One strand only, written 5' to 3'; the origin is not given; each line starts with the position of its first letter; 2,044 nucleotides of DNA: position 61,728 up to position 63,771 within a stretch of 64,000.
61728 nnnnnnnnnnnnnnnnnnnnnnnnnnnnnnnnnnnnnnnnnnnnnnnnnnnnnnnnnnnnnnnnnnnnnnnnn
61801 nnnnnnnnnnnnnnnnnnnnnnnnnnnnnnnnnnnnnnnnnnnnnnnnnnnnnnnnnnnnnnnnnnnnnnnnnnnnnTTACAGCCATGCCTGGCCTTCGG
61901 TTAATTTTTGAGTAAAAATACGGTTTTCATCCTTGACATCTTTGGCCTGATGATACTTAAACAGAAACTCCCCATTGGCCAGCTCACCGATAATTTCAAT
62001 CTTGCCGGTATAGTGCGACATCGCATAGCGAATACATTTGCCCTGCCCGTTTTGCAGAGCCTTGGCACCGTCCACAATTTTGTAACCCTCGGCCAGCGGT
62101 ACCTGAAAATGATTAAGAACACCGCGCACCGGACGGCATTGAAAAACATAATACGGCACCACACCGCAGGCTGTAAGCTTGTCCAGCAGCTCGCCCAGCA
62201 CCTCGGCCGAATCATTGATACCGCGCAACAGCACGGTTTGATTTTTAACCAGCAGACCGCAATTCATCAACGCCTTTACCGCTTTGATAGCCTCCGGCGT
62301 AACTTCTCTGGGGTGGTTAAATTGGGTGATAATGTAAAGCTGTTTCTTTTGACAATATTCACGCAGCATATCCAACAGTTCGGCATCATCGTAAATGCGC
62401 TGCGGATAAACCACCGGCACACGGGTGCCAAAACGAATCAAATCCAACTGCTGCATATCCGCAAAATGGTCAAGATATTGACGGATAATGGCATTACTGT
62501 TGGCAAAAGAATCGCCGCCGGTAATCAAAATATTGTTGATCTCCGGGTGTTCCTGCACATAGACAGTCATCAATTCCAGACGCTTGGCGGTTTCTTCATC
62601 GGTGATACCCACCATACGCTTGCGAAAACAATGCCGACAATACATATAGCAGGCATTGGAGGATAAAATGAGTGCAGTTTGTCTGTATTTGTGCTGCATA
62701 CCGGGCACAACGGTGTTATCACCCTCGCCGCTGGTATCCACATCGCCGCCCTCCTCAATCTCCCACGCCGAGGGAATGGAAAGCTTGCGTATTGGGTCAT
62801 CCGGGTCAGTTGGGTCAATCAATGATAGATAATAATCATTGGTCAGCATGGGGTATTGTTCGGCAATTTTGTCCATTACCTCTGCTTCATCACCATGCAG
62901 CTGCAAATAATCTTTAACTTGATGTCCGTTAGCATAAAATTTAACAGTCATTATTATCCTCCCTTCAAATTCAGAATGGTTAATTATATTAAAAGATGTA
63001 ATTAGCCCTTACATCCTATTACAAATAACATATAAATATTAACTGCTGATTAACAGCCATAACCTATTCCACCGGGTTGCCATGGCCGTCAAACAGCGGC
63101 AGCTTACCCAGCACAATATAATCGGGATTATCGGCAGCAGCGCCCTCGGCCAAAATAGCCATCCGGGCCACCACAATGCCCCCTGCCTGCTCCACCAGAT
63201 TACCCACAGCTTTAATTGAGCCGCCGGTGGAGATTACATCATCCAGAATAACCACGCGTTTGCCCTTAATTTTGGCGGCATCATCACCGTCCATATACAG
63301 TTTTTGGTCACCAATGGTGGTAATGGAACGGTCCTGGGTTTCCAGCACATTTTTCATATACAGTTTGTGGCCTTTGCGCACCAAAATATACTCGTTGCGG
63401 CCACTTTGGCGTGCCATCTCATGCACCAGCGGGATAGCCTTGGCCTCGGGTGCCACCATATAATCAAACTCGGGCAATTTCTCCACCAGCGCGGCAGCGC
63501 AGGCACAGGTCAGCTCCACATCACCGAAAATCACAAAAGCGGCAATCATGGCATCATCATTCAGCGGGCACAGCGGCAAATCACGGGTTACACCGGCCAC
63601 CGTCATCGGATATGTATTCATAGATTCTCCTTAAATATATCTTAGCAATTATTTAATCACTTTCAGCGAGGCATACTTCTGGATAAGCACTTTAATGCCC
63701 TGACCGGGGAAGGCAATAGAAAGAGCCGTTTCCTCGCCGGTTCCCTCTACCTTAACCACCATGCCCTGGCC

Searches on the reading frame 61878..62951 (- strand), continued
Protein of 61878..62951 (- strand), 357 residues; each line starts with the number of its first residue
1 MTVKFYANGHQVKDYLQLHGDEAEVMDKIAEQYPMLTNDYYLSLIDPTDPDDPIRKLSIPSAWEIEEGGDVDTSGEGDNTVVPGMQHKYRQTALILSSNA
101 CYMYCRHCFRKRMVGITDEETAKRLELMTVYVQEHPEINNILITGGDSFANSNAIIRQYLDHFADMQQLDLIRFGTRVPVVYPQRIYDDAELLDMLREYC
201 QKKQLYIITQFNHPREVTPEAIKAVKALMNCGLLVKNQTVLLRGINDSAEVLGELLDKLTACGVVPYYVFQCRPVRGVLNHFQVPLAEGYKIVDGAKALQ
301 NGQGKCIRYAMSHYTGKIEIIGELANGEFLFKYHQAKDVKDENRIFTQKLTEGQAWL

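Call 45: search_protein_families(library=ncbifam, proteins=[window:61878-62951:-], max_evalue=0.01)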
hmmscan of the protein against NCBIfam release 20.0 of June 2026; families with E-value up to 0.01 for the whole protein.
window:61878-62951:- (357 aa): 8 families
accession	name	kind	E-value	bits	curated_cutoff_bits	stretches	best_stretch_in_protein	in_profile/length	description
TIGR04368.1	Glu_2_3_NH3_mut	equivalog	1.7e-70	237.7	650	1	10-297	70-353/404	glutamate 2,3-aminomutase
TIGR00238.1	TIGR00238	subfamily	2.5e-68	230.5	199.2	1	11-303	30-320/331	KamA family radical SAM protein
TIGR03820.1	lys_2_3_AblA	equivalog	1.9e-66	224.5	525.4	1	16-295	30-307/417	lysine 2,3-aminomutase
TIGR04468.1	arg_2_3_am_muta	equivalog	3.6e-65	220.3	600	1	10-322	17-329/351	arginine 2,3-aminomutase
TIGR03822.1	AblA_like_2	hypoth_equivalog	4e-58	197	396.25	1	21-296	16-290/321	lysine-2,3-aminomutase-like protein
TIGR03821.1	EFP_modif_epmB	equivalog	2.6e-53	181.1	369.3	1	10-294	13-294/321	EF-P beta-lysylation protein EpmB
TIGR04478.1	rSAM_YfkAB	equivalog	0.00045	19.6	250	1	97-159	31-91/363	radical SAM/CxCxxxxC motif protein YfkAB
NF053742.1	LipS1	equivalog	0.00074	19.2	230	1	89-169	5-82/268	LipS1 family lipoyl synthase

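Call 46: search_protein_families(library=padloc, proteins=[window:61878-62951:-], max_evalue=0.01)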
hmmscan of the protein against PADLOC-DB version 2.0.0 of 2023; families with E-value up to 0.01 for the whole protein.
window:61878-62951:- (357 aa): 1 family
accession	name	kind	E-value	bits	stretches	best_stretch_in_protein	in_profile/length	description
PDLC00560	JetA3|JetA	-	0.0017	15.3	1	150-214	393-457/511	Unknown function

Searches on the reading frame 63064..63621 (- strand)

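Call 6: search_protein_families(library=pfam, proteins=[window:63064-63621:-])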
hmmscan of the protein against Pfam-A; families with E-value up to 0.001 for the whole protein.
window:63064-63621:- (185 aa): 1 family
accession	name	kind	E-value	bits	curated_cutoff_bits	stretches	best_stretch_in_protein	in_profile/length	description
PF00156.33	Pribosyltran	-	3.8e-11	43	26.3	1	52-168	30-135/158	Phosphoribosyl transferase domain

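Call 45: search_protein_families(library=ncbifam, proteins=[window:63064-63621:-], max_evalue=0.01)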
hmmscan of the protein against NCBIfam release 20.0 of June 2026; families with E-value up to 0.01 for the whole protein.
window:63064-63621:- (185 aa): 28 families (the best 25 are shown)
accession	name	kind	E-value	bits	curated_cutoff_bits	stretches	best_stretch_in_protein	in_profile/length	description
NF005592.0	PRK07322.1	subfamily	1.4e-64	216.8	143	1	1-178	1-178/180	adenine phosphoribosyltransferase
NF004689.0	PRK06031.1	equivalog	1.7e-14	53.6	175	1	15-152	44-186/233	phosphoribosyltransferase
NF002633.0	PRK02304.1-2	equivalog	7e-14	52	224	1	50-156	47-146/172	adenine phosphoribosyltransferase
NF002636.0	PRK02304.1-5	equivalog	1.1e-13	51.1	125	1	34-156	35-153/176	adenine phosphoribosyltransferase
TIGR01090.1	apt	equivalog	1.3e-13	51.4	185.85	1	46-156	39-145/169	adenine phosphoribosyltransferase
TIGR00336.1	pyrE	equivalog_domain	3.3e-11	43.3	106.8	1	118-159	106-147/173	orotate phosphoribosyltransferase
NF002635.0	PRK02304.1-4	subfamily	1.3e-10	41.2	146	1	48-162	51-157/188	adenine phosphoribosyltransferase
NF040646.1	HPT_Archaea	equivalog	2.4e-10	40.3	200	1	51-163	53-157/184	hypoxanthine/guanine phosphoribosyltransferase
NF009211.0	PRK12560.1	equivalog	2.5e-10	40.4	188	1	51-152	51-146/187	adenine phosphoribosyltransferase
NF002634.0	PRK02304.1-3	equivalog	8.9e-10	38.5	170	1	52-157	56-155/182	adenine phosphoribosyltransferase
TIGR01367.1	pyrE_Therm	equivalog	4.4e-08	32.9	150.25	1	119-159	104-144/187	orotate phosphoribosyltransferase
NF002632.0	PRK02304.1-1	equivalog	4.1e-07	29.9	243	1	77-152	81-151/183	adenine phosphoribosyltransferase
NF002095.0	PRK00934.1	equivalog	5.2e-07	29.1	296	1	52-154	156-239/287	ribose-phosphate diphosphokinase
TIGR01251.1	ribP_PPkin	subfamily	5.2e-07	28.9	113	1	47-161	155-254/309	ribose-phosphate diphosphokinase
NF006328.0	PRK08558.1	equivalog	2.6e-06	27.2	184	1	52-162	112-218/238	adenine phosphoribosyltransferase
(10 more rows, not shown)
